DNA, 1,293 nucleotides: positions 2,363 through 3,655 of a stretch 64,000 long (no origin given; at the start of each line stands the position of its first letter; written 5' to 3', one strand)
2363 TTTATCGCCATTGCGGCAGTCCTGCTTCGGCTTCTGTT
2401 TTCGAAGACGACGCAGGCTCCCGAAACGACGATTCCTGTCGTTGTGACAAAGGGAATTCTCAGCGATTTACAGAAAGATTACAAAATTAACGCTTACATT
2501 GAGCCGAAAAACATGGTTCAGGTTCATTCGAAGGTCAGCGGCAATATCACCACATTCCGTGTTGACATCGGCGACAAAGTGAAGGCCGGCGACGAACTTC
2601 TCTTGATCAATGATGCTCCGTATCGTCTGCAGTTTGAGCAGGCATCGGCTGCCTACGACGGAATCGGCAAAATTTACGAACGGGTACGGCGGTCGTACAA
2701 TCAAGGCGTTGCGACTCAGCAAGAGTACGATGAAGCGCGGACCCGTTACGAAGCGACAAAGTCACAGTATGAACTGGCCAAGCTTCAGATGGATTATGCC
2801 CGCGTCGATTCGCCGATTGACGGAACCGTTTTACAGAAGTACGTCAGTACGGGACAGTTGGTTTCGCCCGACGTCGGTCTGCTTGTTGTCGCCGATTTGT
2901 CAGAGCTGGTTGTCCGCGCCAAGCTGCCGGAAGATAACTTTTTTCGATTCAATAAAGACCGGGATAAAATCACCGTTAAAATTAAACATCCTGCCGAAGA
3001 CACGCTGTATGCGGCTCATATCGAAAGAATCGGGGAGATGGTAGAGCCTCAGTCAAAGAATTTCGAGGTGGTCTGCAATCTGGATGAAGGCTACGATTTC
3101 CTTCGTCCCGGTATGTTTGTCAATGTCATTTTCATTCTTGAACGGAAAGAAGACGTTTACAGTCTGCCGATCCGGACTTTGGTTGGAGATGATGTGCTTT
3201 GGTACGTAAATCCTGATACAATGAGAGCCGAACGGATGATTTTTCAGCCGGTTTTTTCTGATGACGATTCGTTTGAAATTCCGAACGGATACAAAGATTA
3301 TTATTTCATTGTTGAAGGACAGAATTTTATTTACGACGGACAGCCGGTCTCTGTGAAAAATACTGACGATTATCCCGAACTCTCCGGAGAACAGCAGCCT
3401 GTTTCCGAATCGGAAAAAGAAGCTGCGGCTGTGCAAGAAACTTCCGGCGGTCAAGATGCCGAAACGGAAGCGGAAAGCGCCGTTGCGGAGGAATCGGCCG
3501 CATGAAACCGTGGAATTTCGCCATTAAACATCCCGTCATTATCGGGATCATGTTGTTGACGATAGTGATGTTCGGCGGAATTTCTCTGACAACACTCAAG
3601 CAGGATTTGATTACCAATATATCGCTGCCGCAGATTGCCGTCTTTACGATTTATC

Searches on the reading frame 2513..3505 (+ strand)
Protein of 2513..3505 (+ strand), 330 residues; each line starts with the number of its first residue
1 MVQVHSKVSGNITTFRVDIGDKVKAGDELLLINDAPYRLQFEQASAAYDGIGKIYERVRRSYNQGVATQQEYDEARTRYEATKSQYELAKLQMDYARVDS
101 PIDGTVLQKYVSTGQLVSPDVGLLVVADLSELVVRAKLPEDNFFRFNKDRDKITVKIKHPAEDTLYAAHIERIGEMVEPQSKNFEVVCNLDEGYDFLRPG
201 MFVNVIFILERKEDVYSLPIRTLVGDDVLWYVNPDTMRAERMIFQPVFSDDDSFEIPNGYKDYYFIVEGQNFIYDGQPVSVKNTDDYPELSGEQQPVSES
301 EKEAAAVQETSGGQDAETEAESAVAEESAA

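Call 37: search_protein_families(library=pfam, proteins=[window:2513-3505:+], max_evalue=0.00001)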
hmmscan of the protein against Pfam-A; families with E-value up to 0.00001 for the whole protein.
window:2513-3505:+ (330 aa): 2 families
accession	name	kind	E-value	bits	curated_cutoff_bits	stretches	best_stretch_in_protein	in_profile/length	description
PF16576.10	HlyD_D23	-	9.5e-17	61.4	30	1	2-203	20-214/214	Barrel-sandwich domain of CusB or HlyD membrane-fusion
PF13437.12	HlyD_3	-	3.1e-16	60.5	22.2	1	98-200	2-106/106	HlyD family secretion protein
